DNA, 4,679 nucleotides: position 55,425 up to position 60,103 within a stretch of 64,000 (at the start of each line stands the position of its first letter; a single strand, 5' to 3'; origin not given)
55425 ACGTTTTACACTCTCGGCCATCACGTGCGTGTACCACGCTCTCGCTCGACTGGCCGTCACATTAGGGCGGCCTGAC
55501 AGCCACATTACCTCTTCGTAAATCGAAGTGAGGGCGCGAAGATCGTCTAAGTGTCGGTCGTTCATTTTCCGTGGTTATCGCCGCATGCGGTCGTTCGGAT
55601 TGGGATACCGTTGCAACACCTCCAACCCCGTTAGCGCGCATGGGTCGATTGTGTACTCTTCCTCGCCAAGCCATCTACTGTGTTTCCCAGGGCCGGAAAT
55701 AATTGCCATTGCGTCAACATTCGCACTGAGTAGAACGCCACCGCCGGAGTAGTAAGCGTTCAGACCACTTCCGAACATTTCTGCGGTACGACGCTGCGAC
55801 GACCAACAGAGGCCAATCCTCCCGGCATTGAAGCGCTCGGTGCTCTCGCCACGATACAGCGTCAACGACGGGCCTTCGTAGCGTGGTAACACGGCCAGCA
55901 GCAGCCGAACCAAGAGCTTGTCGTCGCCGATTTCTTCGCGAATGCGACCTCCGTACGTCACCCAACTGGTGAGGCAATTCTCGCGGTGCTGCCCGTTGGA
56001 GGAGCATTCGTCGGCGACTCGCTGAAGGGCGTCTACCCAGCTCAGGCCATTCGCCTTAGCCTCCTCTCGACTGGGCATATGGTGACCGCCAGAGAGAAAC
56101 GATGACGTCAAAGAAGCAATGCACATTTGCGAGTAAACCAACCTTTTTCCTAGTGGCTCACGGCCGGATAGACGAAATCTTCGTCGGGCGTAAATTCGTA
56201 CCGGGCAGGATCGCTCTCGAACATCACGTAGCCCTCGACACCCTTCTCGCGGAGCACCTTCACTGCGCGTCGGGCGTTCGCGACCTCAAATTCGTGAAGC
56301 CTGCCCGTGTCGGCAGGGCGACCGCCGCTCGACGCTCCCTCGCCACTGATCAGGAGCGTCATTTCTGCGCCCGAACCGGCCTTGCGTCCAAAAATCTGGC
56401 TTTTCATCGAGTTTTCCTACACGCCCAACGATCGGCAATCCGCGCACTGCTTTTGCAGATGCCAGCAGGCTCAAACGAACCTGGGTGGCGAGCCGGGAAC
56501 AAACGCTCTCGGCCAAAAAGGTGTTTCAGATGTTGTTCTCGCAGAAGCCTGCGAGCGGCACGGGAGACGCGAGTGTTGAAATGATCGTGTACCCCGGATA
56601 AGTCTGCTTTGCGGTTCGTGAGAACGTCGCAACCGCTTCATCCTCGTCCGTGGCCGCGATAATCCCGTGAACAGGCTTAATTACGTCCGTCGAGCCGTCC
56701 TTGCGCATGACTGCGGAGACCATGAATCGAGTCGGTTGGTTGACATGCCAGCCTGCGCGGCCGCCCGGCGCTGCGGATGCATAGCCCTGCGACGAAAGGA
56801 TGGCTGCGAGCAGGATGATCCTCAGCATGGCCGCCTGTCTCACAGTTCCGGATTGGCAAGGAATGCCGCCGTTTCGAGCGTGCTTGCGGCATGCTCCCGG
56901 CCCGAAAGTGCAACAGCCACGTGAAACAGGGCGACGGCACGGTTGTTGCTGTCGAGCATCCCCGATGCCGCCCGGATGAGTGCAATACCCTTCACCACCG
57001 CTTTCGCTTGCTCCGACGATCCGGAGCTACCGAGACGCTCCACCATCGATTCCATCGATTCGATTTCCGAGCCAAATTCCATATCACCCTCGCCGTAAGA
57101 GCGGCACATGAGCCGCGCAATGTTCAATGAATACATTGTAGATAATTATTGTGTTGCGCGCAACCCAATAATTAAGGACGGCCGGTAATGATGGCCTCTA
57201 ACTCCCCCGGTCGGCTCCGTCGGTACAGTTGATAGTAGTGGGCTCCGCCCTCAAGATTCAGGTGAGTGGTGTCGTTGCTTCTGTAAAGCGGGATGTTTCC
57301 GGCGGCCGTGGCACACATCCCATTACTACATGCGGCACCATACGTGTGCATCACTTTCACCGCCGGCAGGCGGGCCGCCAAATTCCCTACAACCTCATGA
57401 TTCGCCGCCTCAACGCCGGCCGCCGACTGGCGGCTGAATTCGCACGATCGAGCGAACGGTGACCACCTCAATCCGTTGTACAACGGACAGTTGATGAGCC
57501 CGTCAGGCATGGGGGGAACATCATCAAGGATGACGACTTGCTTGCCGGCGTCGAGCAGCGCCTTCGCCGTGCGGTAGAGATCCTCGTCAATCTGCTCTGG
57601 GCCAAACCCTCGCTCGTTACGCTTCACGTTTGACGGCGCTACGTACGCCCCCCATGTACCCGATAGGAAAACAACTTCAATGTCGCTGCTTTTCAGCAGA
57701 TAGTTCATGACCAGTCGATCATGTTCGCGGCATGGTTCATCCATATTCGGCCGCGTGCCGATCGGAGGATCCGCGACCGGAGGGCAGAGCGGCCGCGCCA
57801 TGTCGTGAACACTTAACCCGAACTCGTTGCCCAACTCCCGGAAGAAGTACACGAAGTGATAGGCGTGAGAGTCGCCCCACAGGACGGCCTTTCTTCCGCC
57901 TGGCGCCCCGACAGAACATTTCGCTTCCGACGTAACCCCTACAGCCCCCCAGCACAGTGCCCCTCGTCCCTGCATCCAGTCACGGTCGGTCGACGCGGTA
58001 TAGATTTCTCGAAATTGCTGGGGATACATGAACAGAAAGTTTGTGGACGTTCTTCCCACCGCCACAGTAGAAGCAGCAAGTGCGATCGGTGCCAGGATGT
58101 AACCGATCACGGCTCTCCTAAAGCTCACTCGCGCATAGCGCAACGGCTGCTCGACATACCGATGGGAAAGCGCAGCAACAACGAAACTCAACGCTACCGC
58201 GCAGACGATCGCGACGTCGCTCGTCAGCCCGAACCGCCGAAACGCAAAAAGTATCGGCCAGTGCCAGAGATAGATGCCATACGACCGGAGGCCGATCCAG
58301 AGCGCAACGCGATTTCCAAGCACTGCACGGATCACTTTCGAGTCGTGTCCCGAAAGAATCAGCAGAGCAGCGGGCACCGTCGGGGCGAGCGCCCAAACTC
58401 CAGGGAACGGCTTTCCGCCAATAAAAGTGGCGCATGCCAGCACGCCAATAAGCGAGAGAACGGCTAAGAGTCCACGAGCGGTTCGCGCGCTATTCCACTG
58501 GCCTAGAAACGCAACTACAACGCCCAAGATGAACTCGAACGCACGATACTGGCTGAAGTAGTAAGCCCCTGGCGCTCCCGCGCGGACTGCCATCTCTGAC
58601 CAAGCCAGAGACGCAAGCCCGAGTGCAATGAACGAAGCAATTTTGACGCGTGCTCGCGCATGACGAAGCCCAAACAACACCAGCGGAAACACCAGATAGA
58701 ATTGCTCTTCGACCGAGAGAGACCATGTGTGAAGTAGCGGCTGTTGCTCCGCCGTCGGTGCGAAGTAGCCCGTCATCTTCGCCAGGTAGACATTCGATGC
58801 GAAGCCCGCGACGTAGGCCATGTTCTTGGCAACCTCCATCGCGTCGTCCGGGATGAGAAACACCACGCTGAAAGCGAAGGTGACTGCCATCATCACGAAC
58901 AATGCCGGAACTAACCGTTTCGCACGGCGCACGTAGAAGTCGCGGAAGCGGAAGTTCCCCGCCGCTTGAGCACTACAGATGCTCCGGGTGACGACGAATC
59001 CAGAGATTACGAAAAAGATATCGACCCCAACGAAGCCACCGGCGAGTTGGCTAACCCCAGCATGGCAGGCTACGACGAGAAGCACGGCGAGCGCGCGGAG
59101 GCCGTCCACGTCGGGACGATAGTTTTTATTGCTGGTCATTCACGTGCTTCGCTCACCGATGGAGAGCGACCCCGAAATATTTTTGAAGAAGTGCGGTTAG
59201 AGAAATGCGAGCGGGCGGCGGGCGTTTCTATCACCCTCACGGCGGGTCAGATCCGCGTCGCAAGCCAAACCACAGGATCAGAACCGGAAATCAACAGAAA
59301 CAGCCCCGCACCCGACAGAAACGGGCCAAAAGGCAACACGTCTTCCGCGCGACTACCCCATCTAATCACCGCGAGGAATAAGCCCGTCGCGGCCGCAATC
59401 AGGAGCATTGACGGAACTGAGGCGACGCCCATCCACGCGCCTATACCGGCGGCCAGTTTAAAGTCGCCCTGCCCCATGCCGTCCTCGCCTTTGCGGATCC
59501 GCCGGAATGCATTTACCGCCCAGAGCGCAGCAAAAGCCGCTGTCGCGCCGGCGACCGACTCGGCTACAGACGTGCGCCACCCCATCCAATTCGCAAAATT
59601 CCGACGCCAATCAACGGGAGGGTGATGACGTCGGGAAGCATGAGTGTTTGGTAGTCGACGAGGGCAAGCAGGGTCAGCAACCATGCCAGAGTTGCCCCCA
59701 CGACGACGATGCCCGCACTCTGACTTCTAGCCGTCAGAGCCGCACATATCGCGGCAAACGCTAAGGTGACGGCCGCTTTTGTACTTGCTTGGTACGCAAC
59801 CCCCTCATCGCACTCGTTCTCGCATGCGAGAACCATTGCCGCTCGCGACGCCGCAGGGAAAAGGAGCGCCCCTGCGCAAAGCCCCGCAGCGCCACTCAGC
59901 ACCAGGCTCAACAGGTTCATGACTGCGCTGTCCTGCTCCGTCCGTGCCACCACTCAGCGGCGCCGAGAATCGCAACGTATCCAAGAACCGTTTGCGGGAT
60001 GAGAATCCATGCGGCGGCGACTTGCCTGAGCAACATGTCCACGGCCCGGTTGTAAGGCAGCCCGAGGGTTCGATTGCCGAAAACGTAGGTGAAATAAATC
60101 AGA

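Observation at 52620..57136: Eleven tightly packed minus-strand genes of unknown function: candidate defence, anti-defence or toxin island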

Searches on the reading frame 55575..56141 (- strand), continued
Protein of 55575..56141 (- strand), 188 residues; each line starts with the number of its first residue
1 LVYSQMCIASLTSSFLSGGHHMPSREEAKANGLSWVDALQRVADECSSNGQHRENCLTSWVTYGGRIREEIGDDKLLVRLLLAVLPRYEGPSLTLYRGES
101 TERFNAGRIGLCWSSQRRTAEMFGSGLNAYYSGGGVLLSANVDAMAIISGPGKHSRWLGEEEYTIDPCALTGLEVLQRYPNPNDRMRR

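Call 96: search_protein_families(library=phrogs, max_evalue=0.001, proteins=[L058:1470-2267:+, L058:2186-3700:+, L058:3516-4457:+, L058:4397-4834:+, L058:4881-5384:+, L058:5984-6748:+, L058:6821-7309:+, L058:7306-7620:+, L058:8042-8470:+, L058:8944-9459:+])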
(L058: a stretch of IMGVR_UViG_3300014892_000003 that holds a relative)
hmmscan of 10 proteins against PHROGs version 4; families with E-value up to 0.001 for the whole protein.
L058:1470-2267:+ (265 aa): 16 families
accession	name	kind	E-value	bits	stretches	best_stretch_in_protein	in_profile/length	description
phrog_1032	-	DNA, RNA and nucleotide metabolism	8e-40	138.6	1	1-198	1-203/281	replication initiation protein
phrog_5810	-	DNA, RNA and nucleotide metabolism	6e-19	69.7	1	164-258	165-268/268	replication initiation protein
phrog_22470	-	DNA, RNA and nucleotide metabolism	2.1e-17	64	1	155-257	230-339/340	replication protein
phrog_345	-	DNA, RNA and nucleotide metabolism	9e-17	62.7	1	5-261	35-294/297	replication initiation O-like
phrog_10469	-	DNA, RNA and nucleotide metabolism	2e-14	54.6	1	150-261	170-277/305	DnaD-like helicase loader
phrog_678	-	DNA, RNA and nucleotide metabolism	9.5e-14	52.7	1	1-135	59-181/346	replication initiation O-like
phrog_19658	-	DNA, RNA and nucleotide metabolism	1.3e-12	48.9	1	165-262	160-255/283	replication initiation protein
phrog_4617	-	DNA, RNA and nucleotide metabolism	5e-11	43.6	1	1-132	1-125/223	replication initiation protein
phrog_8540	-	DNA, RNA and nucleotide metabolism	4.1e-09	37.9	1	1-145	1-146/196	replication initiation O-like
phrog_27344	-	DNA, RNA and nucleotide metabolism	8.5e-09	36.3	1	18-114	19-108/347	replication initiation protein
phrog_391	-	DNA, RNA and nucleotide metabolism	2.8e-08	34.7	1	1-124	1-118/298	replication initiation O-like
phrog_270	-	DNA, RNA and nucleotide metabolism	1.1e-07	32.6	1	1-74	31-102/383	replication initiation protein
phrog_26991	-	unknown function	1.9e-07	31.8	1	19-143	42-169/310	-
phrog_6643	-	DNA, RNA and nucleotide metabolism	1e-06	29.4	1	1-68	1-66/313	replication initiation protein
phrog_21472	-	unknown function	7.9e-05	23.4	0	209-259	244-294/299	-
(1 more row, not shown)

L058:2186-3700:+ (504 aa): 8 families
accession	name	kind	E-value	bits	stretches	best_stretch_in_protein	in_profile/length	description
phrog_19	-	DNA, RNA and nucleotide metabolism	1.5e-96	325.7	1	29-478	151-588/621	DnaB-like replicative helicase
phrog_243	-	DNA, RNA and nucleotide metabolism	8.3e-36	124.3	1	202-468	11-266/273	DnaB-like replicative helicase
phrog_11530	-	unknown function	1.3e-27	97.8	1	314-495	4-181/184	-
phrog_239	-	DNA, RNA and nucleotide metabolism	8.5e-26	92.1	1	210-480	340-609/801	DNA primase/helicase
phrog_20000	-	unknown function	1e-08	36.3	1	36-122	26-113/132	-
phrog_5482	-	unknown function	1.6e-06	28.2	1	214-432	36-257/341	-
phrog_23150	-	unknown function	7.5e-06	26.7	1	41-249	11-215/217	-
phrog_19347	-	unknown function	5.9e-05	24.4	1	405-441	1-35/79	-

L058:3516-4457:+ (313 aa): 1 family
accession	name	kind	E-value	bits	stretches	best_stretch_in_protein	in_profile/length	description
phrog_35346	-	unknown function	2.8e-28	99.9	1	137-311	8-180/183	-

L058:4397-4834:+ (145 aa): 0 families

L058:4881-5384:+ (167 aa): 1 family
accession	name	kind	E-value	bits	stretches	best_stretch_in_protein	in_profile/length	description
phrog_30882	-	unknown function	1.9e-32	113.5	1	36-152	50-164/180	-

L058:5984-6748:+ (254 aa): 5 families
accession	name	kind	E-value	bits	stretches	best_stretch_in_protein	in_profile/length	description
phrog_56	-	other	2.8e-86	292.2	1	1-253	59-321/647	DNA methyltransferase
phrog_13242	-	unknown function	1.8e-25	90.8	1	4-216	26-230/450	-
phrog_1996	-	other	1.1e-21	78.3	1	135-252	17-138/150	DNA methyltransferase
phrog_26700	-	unknown function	5.3e-09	36.1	1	5-208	8-223/552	-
phrog_23217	-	unknown function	7.2e-08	33.6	1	1-96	1-94/109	-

L058:6821-7309:+ (162 aa): 4 families
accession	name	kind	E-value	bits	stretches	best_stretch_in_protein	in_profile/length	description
phrog_90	-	lysis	1.2e-56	193.2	1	1-161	643-809/1168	endolysin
phrog_17029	-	unknown function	2.3e-49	169.2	1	12-160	8-164/241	-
phrog_17230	-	tail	9.5e-25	88.3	1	12-153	370-510/580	tail fiber protein/ lysozyme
phrog_28672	-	other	3.8e-13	49.8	1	37-148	31-147/397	metallo-endopeptidase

L058:7306-7620:+ (104 aa): 0 families

L058:8042-8470:+ (142 aa): 1 family
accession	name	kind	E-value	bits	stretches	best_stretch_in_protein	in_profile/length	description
phrog_35104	-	unknown function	5.4e-31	108.9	1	3-142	29-168/168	-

L058:8944-9459:+ (171 aa): 5 families
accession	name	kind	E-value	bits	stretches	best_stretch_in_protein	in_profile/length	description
phrog_518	-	transcription regulation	1.1e-29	104.8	1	5-165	12-170/268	Rha-like transcriptional regulator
phrog_2657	-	transcription regulation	3.2e-21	76.7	1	5-113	13-116/243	transcriptional regulator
phrog_373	-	transcription regulation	1e-08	35.9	1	16-133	100-224/373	anti-repressor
phrog_63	-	transcription regulation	2.2e-08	34.8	1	12-126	129-244/431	anti-repressor Ant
phrog_1136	-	unknown function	1.5e-05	25.8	1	8-96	14-106/244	-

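Call 98: search_protein_families(library=phrogs, max_evalue=0.00001, proteins=[L052:1025-2254:-, L052:103-864:-, L052:5479-8256:-, L055:3135-4367:-, L055:1817-2554:-, L055:4364-4888:-, L064:2787-4319:-, L064:1374-2774:-, L064:5892-6512:-, L066:1760-2722:-])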
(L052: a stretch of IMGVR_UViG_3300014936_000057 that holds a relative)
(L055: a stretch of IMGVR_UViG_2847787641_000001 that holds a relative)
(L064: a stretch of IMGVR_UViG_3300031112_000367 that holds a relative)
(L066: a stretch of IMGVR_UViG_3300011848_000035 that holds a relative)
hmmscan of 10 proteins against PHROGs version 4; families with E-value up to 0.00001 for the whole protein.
L052:1025-2254:- (409 aa): 8 families
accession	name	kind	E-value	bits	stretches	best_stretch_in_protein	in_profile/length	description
phrog_1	-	integration and excision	4.5e-77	261.7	1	5-395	90-455/611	integrase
phrog_4710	-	unknown function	4.6e-67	226.7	1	80-277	2-199/211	-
phrog_3423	-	unknown function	1.5e-51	175.5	1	1-156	1-156/157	-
phrog_216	-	integration and excision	2.9e-40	139.2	1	187-399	33-252/301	integrase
phrog_14880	-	unknown function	5.1e-20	72.1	1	340-392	1-53/57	-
phrog_24775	-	unknown function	5.8e-16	59.5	1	323-398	19-93/101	-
phrog_37801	-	unknown function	2.9e-15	57.2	1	354-393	31-70/73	-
phrog_7685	-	integration and excision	4.2e-06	27.5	1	279-374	130-223/240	integrase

L052:103-864:- (253 aa): 0 families

L052:5479-8256:- (925 aa): 3 families
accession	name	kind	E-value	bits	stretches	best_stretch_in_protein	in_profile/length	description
phrog_684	-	head and packaging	1e-295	984.5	1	8-922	1-839/840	virion structural protein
phrog_26678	-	unknown function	4.2e-50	171.7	1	564-913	3-315/324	-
phrog_23925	-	unknown function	1.5e-43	150.4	2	276-479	214-427/471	-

L055:3135-4367:- (410 aa): 12 families
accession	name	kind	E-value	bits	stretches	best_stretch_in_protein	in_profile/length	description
phrog_26724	-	unknown function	1.2e-103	345.6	1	3-192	2-191/192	-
phrog_241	-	head and packaging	1.9e-59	203.3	1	279-409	231-365/679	head morphogenesis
phrog_2472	-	unknown function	4.2e-52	178.5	1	183-280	10-107/324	-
phrog_2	-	head and packaging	2.6e-29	103.5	1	16-248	256-437/807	terminase large subunit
phrog_14819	-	unknown function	2.9e-21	76.4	1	340-406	22-88/91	-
phrog_6577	-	unknown function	5.6e-19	69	1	255-406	159-321/1066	-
phrog_21789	-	head and packaging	4.6e-18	65.3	2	247-322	193-263/1195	virion structural protein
phrog_115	-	head and packaging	1.7e-13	51.7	1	273-365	268-360/665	minor head protein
phrog_38407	-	unknown function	3.6e-12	46.9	1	181-279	6-107/370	-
phrog_2841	-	head and packaging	3.5e-08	33.9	1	275-354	258-341/525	minor head protein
phrog_7625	-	head and packaging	4.6e-06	26.8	0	279-389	199-321/504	head morphogenesis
phrog_595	-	head and packaging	4.8e-06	27.2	1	279-356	253-330/513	head maturation protease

L055:1817-2554:- (245 aa): 1 family
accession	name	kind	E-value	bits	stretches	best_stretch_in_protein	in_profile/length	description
phrog_206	-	head and packaging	1.1e-40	141.1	1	16-241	2-263/263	head scaffolding protein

L055:4364-4888:- (174 aa): 5 families
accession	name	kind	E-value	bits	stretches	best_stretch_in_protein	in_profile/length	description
phrog_51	-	head and packaging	4.6e-51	175.1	1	1-160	87-226/261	terminase small subunit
phrog_17390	-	unknown function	1.8e-20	73.5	1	1-60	1-60/69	-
phrog_2606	-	head and packaging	2.6e-19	70.7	1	3-83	89-170/310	terminase small subunit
phrog_36099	-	unknown function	4e-17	62.9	1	43-91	2-50/52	-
phrog_641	-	head and packaging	4.5e-11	44.5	1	1-66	1-66/162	terminase small subunit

L064:2787-4319:- (510 aa): 4 families
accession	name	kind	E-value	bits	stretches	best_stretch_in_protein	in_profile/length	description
phrog_38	-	head and packaging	1.6e-95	322.4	1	24-505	259-711/760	terminase large subunit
phrog_4758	-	head and packaging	2.4e-59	201.6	1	24-264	5-241/243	terminase large subunit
phrog_979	-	head and packaging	1.8e-22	80.8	1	324-501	414-603/642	terminase large subunit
phrog_5573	-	head and packaging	1.2e-09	39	1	248-496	9-233/250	terminase large subunit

L064:1374-2774:- (466 aa): 2 families
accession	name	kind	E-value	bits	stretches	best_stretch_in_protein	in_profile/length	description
phrog_145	-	head and packaging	5.9e-125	418.8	1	2-453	7-465/493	portal protein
phrog_12458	-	unknown function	1.1e-11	45.6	1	5-238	30-260/265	-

L064:5892-6512:- (206 aa): 11 families
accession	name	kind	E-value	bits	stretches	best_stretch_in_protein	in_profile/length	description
phrog_518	-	transcription regulation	2.4e-67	228.3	1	23-195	1-172/268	Rha-like transcriptional regulator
phrog_995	-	transcription regulation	5.6e-41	142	1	30-151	104-224/307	transcriptional regulator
phrog_18886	-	unknown function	6.4e-38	131.7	1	44-143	15-118/269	-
phrog_821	-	transcription regulation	2.9e-33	116.7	1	43-146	159-262/324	transcriptional regulator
phrog_2657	-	transcription regulation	3.3e-28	99.6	1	34-156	10-141/243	transcriptional regulator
phrog_373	-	transcription regulation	8.1e-26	92.2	1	19-182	71-224/373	anti-repressor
phrog_15204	-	transcription regulation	1.2e-25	90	1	14-84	3-73/79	anti-repressor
phrog_10324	-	transcription regulation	3.9e-13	50.7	1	46-125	4-88/205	anti-repressor Ant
phrog_63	-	transcription regulation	1.1e-11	45.8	1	38-167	123-248/431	anti-repressor Ant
phrog_20738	-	transcription regulation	5.6e-09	37.8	1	103-174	4-75/103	anti-repressor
phrog_17716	-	unknown function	5.3e-06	28.2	1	110-143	1-36/101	-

L066:1760-2722:- (320 aa): 3 families
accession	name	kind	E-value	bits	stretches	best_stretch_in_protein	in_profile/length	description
phrog_2158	-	moron, auxiliary metabolic gene and host takeover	1.1e-50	173.7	1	6-308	4-302/315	abortive infection resistance protein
phrog_15617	-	unknown function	5.5e-16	60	1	152-257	11-111/165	-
phrog_18101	-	unknown function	1.4e-15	58.5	1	5-108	8-103/119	-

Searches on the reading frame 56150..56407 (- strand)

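Call 5: search_protein_families(library=pfam, max_evalue=0.1, proteins=[window:56150-56407:-])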
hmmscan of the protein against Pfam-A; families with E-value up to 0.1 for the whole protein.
window:56150-56407:- (85 aa): 0 families

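Call 6: search_protein_families(library=padloc, max_evalue=0.1, proteins=[window:56150-56407:-])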
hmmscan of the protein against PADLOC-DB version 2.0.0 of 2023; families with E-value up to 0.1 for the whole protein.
window:56150-56407:- (85 aa): 0 families

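Call 16: search_protein_families(library=phrogs, max_evalue=0.01, proteins=[window:56150-56407:-])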
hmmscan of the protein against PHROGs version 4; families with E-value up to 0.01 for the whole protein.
window:56150-56407:- (85 aa): 0 families

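Call 57: search_protein_families(library=ncbifam, max_evalue=0.1, proteins=[window:56150-56407:-])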
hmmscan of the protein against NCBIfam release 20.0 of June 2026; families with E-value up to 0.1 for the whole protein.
window:56150-56407:- (85 aa): 1 family
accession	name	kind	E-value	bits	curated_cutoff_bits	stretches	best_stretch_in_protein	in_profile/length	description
TIGR02482.1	PFKA_ATP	equivalog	0.099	11.6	371.35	0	25-63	59-98/301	6-phosphofructokinase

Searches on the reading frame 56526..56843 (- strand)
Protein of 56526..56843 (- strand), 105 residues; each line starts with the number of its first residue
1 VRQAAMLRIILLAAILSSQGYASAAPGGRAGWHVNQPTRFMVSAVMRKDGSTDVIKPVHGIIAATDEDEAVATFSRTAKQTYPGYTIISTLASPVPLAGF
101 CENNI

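Call 5: search_protein_families(library=pfam, max_evalue=0.1, proteins=[window:56526-56843:-])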
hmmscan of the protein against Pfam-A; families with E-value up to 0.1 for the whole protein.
window:56526-56843:- (105 aa): 0 families

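Call 6: search_protein_families(library=padloc, max_evalue=0.1, proteins=[window:56526-56843:-])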
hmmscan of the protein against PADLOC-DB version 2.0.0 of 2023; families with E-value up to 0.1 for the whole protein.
window:56526-56843:- (105 aa): 0 families

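Call 16: search_protein_families(library=phrogs, max_evalue=0.01, proteins=[window:56526-56843:-])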
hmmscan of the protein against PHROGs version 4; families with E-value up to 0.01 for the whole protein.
window:56526-56843:- (105 aa): 0 families

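Call 57: search_protein_families(library=ncbifam, max_evalue=0.1, proteins=[window:56526-56843:-])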
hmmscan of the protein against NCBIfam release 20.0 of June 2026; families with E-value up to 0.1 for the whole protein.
window:56526-56843:- (105 aa): 1 family
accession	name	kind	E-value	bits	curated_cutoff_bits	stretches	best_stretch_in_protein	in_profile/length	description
TIGR03472.1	HpnI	equivalog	0.05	12.4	310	1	9-94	6-80/373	bacteriohopanetetrol glucosamine biosynthesis glycosyltransferase HpnI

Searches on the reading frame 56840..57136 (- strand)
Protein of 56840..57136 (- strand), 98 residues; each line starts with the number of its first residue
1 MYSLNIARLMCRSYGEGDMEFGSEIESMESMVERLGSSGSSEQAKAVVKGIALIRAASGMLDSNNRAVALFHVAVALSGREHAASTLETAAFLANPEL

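Call 11: search_protein_families(library=ncbifam, max_evalue=0.01, proteins=[window:56840-57136:-])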
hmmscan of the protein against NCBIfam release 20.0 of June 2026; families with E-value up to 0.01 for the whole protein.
window:56840-57136:- (98 aa): 0 families

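Call 12: search_protein_families(library=pfam, max_evalue=0.01, proteins=[window:56840-57136:-])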
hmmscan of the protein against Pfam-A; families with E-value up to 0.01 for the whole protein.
window:56840-57136:- (98 aa): 0 families
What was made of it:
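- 56840..57136 (-): g11: 98-aa ORF, probably 80 aa from M19. Function unknown. No Pfam or NCBIfam hit (calls 11, 12).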

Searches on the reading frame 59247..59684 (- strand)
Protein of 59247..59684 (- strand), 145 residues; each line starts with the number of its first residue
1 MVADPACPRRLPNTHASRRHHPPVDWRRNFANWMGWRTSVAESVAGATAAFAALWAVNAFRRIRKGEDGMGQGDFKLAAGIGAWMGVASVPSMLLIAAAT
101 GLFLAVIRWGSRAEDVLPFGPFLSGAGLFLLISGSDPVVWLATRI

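Call 105: search_protein_families(library=pfam, max_evalue=0.001, proteins=[window:59247-59684:-])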
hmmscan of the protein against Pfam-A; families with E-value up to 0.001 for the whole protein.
window:59247-59684:- (145 aa): 1 family
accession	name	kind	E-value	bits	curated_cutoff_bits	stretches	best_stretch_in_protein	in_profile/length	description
PF01478.23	Peptidase_A24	-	1.2e-11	45.4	26.5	1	36-106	41-104/104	Type IV leader peptidase family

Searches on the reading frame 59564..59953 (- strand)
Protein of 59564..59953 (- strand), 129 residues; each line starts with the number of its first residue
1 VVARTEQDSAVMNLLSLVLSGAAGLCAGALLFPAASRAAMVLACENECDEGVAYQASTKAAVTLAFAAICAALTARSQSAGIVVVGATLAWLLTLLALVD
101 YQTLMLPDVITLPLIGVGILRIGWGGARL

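Call 105: search_protein_families(library=pfam, max_evalue=0.001, proteins=[window:59564-59953:-])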
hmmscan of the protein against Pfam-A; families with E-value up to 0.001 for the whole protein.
window:59564-59953:- (129 aa): 1 family
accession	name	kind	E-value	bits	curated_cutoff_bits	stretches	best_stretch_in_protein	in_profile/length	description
PF01478.23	Peptidase_A24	-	0.00094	20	26.5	1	88-122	2-36/104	Type IV leader peptidase family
